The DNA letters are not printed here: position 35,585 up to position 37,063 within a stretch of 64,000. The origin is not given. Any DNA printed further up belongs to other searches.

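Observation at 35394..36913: Zeta-toxin-like P-loop kinase with a long C-terminal extension and upstream small acidic ORF in the leading region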

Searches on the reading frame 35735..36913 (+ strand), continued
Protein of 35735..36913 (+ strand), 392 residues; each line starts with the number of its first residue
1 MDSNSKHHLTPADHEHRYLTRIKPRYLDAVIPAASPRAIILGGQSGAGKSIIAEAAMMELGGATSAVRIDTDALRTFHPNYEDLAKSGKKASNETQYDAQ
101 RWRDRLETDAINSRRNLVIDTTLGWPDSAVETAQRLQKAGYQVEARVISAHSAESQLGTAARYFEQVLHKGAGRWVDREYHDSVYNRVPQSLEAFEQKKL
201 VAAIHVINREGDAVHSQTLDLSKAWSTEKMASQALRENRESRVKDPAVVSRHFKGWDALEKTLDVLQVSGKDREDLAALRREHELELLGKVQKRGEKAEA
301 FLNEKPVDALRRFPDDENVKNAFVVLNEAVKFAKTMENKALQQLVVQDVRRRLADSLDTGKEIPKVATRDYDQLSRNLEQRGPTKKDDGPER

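Call 17: find_encoding_contigs(protein=P0002, flank=6000, max_places=2)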
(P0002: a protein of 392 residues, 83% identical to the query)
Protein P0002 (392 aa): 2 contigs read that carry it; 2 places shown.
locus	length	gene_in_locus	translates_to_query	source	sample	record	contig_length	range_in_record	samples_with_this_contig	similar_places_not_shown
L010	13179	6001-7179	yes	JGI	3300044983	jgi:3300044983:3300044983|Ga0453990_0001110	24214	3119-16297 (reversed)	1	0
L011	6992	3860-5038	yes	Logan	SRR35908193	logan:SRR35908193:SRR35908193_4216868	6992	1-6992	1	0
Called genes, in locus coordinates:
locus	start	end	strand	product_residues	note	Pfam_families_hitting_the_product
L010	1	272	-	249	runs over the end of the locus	PF01656:CbiA, PF02374:ArsA_ATPase (faint), PF06564:CBP_BcsQ (faint), PF09140:MipZ, PF10609:ParA, PF13614:AAA_31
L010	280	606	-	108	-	PF16509:KORA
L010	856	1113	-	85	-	-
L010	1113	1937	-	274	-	PF10134:RPA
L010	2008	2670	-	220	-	PF00239:Resolvase, PF02796:HTH_7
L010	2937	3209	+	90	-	-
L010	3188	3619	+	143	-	-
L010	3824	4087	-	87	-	-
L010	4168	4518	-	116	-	-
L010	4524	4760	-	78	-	-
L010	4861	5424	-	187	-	-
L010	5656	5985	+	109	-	-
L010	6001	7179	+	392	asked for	PF06414:Zeta_toxin, PF13191:AAA_16 (weak), PF13671:AAA_33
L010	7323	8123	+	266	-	-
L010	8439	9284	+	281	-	-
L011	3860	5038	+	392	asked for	PF06414:Zeta_toxin, PF13191:AAA_16 (weak), PF13671:AAA_33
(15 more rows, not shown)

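Call 23: search_solved_structures(query=A2, max_evalue=10)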
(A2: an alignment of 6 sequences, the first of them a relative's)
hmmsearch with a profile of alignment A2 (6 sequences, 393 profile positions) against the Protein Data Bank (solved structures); distinct sequences matched with E-value up to 10: 47.
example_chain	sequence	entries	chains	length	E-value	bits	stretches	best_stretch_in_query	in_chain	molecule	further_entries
1gvn_B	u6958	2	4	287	1e-23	86.9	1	25-217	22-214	ZETA | Zeta-toxin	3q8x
2p5t_B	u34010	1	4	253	1.4e-23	86.5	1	32-222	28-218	PezT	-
1t9h_A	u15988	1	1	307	0.054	15.4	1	24-65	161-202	Probable GTPase engC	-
2b95_A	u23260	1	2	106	0.078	14.9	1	179-240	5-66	Dynein light chain 2A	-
2hz5_A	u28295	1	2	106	0.082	14.8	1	179-240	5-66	Dynein light chain 2A, cytoplasmic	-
2oap_1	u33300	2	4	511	0.23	13.4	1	38-98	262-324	Type II secretion system protein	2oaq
1y4o_A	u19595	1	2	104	0.35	12.8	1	180-236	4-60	Dynein light chain 2A, cytoplasmic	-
4eun_A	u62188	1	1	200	0.39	12.6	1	25-62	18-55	thermoresistant glucokinase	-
9lgo_A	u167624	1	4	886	0.47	12.3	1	35-67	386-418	ATPase family gene 2 protein homolog A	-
6nui_A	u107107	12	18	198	0.5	12.2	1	36-62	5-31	Guanylate kinase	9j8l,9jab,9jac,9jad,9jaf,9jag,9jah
8rhn_K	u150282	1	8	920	0.5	12.2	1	35-67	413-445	ATPase family gene 2 protein homolog A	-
1doq_A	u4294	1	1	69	0.52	12.2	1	340-386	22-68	RNA POLYMERASE ALPHA SUBUNIT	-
8pts_A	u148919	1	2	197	0.53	12.2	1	36-62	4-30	Guanylate kinase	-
9jae_A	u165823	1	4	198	0.53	12.2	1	36-62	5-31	Guanylate kinase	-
8jia_A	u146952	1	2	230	0.55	12.1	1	15-78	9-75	Cell division ATP-binding protein FtsE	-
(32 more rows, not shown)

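Call 35: predict_structure(alignment_id=A3)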
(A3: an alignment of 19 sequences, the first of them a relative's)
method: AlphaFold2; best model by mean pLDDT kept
length: 392 residues; sequences in the alignment: 19
mean_pLDDT: 88.0   pTM: 0.80
mean pLDDT of the five models: 88.0, 87.6, 87.5, 87.1, 85.4
residues with pLDDT >= 90: 264; 70-90: 90; 50-70: 19; < 50: 19
segments of 3 or more residues with pLDDT < 50: 1-4, 367-369, 382-392
pLDDT, mean of each block of 10 residues (from residue 1): 60 95 95 96 92 93 94 89 75 83 96 97 92 96 97 95 89 82 94 96 96 95 94 96 93 95 89 90 92 92 94 93 91 86 86 91 68 57 41 29
secondary structure, 60 per line:
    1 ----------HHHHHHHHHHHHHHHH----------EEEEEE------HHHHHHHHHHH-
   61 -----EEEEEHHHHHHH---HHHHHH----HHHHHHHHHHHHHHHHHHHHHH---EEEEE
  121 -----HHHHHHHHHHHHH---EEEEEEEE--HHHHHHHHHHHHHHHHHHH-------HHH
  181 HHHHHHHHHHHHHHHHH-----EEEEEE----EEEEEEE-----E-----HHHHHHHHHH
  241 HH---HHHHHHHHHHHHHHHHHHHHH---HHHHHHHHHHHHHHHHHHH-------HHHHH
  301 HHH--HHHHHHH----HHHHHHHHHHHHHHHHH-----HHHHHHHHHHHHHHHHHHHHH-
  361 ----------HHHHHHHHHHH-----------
elements in order: H11-26 E37-42 H49-59 E66-70 H71-77 H81-86 H91-112 E116-120 H126-138 E142-149 H152-170 H178-197 E203-208 E213-219 H231-242 H246-266 H270-288 H296-303 H306-312 H317-333 H339-359 H371-381

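Call 61: find_related_loci(query=A2, collection=genome_contigs, flank=4000)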
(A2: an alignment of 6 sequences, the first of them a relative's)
Query A2 (392 aa) in genome_contigs; peptide patterns used: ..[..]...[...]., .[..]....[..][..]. (x = any residue, [..] = any of these).
114 stretches matched a pattern; 1 encode a relative of the query (tblastn E <= 1e-3); 1 distinct loci.
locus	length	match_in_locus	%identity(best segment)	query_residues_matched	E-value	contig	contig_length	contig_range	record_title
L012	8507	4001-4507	28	32-204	6e-10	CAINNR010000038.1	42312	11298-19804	uncultured Candidatus Berkelbacteria bacterium isolate AlinenLipids_bin-4476 genome assembly, contig: bin-4476:38/39, wh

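Call 63: list_cluster_members(proteins=[P0001, P0032, P0007])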
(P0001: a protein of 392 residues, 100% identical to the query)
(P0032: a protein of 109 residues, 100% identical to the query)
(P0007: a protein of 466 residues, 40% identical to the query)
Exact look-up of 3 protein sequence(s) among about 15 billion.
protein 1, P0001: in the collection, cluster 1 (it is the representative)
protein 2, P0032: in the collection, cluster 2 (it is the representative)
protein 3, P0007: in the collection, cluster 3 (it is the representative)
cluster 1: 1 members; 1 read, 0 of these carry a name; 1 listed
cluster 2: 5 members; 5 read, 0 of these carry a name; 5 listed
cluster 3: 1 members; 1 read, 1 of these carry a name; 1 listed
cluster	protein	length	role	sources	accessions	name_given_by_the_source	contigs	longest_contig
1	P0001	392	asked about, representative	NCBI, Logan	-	-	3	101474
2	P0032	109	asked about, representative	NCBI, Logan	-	-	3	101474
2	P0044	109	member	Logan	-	-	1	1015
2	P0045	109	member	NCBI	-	-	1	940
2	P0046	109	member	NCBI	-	-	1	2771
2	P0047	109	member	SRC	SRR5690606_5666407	-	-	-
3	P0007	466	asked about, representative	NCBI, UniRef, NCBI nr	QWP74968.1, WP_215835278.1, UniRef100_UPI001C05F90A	zeta toxin family protein [Lysobacter sp. K5869] | zeta toxin family protein n=1 Tax=Lysobacter sp. K5869 TaxID=2820808 RepID=UPI001C05F90A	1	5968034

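Call 67: get_annotated_region(hit=H1, flank=2500)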
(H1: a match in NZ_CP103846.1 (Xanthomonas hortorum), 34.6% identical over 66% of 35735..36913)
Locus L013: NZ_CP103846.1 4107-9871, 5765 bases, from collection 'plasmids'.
description: Xanthomonas hortorum pv. pelargonii strain 22-322 plasmid unnamed1, complete sequence
organism: Xanthomonas hortorum (NCBI taxid 453602)
taxonomy: Bacteria; Pseudomonadota; Gammaproteobacteria; Lysobacterales; Lysobacteraceae; Xanthomonas; Xanthomonas hortorum
host: -; source: Pelargonium x hortorum,cell culture; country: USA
typing (MOB-suite, as given by PLSDB): conjugative; relaxase MOBF; mating-pair formation MPF_T
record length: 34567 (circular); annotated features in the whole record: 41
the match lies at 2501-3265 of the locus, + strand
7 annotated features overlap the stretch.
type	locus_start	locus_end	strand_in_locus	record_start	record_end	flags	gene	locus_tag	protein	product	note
CDS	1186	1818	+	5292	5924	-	-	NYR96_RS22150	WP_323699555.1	ParA family protein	-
CDS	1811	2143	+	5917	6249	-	-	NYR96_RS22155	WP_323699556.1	hypothetical protein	-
CDS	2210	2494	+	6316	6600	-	-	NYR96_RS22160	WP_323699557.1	hypothetical protein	-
CDS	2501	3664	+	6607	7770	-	-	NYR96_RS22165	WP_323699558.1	zeta toxin family protein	-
CDS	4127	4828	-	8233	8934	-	-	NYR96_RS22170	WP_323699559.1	UPF0149 family protein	-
CDS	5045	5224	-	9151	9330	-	-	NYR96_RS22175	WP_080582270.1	hypothetical protein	-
CDS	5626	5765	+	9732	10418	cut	-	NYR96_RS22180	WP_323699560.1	DNA-binding protein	-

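Call 68: get_annotated_region(hit=H9, flank=2500)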
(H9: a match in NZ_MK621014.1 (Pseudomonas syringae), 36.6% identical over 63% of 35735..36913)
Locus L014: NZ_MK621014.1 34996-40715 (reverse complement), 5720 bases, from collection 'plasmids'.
description: Pseudomonas syringae pv. actinidiae strain S7-1M plasmid pS7-1M_68717, complete sequence
organism: Pseudomonas syringae (NCBI taxid 103796)
taxonomy: Bacteria; Pseudomonadota; Gammaproteobacteria; Pseudomonadales; Pseudomonadaceae; Pseudomonas; Pseudomonas syringae
host: -; source: -; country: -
typing (MOB-suite, as given by PLSDB): conjugative; relaxase MOBP; mating-pair formation MPF_I
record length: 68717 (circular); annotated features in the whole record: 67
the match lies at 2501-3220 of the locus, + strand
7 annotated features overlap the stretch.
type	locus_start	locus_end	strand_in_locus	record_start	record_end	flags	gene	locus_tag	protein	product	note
CDS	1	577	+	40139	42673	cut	-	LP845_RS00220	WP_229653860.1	type IA DNA topoisomerase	GO:0006265 - DNA topological change [Evidence IEA]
CDS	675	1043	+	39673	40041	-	-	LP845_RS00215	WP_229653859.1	hypothetical protein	-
CDS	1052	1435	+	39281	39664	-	-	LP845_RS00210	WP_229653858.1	hypothetical protein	-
CDS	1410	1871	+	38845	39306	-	-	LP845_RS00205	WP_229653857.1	hypothetical protein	-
CDS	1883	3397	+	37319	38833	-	-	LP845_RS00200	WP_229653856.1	zeta toxin family protein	-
CDS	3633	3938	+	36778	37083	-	-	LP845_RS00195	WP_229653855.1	hypothetical protein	-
CDS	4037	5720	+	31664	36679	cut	-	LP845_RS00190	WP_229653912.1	DEAD/DEAH box helicase family protein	-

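Call 102: find_encoding_contigs(protein=P0009, flank=10000, max_places=2)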
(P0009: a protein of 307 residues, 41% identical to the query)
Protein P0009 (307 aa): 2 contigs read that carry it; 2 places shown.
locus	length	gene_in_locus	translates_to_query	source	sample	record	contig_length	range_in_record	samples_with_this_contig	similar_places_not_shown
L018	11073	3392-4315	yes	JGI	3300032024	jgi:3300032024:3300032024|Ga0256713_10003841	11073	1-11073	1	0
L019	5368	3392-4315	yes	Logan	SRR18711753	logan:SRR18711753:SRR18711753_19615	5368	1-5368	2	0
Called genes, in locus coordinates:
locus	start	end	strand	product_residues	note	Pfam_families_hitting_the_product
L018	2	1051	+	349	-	?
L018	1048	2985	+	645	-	PF02534:T4SS-DNA_transf, PF10412:TrwB_AAD_bind, PF12696:TraG-D_C (faint)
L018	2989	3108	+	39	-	-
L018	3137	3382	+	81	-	-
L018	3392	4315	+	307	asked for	PF06414:Zeta_toxin, PF13671:AAA_33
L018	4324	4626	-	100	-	-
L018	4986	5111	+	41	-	PF00444:Ribosomal_L36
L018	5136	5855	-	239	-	PF00977:His_biosynth, PF01207:Dus (faint)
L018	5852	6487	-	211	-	PF00117:GATase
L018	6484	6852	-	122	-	-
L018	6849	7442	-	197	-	PF00475:IGPD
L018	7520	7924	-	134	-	-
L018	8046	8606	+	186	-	PF00227:Proteasome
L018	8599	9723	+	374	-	-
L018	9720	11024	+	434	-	PF00004:AAA (weak), PF07728:AAA_5 (weak), PF07724:AAA_2, PF00004:AAA (weak)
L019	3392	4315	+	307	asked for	PF06414:Zeta_toxin, PF13671:AAA_33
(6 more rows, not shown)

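Call 103: find_encoding_contigs(protein=P0022, flank=10000, max_places=2)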
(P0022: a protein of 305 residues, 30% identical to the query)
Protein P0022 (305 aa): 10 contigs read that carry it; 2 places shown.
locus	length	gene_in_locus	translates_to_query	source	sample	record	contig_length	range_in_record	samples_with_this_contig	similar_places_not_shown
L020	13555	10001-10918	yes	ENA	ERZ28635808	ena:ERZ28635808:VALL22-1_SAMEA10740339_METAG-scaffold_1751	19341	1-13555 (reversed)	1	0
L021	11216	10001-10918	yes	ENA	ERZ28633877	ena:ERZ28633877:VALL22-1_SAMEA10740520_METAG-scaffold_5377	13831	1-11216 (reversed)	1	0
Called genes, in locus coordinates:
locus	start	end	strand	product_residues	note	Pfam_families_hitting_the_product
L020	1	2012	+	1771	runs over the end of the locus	-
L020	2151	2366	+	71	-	PF13443:HTH_26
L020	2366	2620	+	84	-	-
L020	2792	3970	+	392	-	PF01555:N6_N4_Mtase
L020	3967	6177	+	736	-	PF00270:DEAD (weak), PF04851:ResIII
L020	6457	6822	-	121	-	-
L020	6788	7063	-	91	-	-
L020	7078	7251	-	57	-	-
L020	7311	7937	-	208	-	-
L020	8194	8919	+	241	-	PF02661:Fic (faint)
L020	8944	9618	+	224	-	PF00239:Resolvase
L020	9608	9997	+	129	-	-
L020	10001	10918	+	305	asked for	PF06414:Zeta_toxin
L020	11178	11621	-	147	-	PF13358:DDE_3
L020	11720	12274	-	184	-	PF14124:DUF4291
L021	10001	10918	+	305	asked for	PF06414:Zeta_toxin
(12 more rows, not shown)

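Call 112: find_encoding_contigs(protein=P0010, flank=5000, max_places=2)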
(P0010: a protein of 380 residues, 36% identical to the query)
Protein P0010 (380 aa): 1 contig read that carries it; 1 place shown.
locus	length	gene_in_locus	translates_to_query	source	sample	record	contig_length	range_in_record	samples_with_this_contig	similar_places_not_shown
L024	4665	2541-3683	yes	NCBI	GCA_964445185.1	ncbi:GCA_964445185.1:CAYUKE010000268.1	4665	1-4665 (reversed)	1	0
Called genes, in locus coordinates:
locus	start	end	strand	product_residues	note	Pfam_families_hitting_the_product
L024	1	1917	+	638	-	?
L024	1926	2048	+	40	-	-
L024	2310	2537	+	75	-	-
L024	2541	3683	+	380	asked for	PF06414:Zeta_toxin, PF13671:AAA_33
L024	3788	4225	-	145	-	-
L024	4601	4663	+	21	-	?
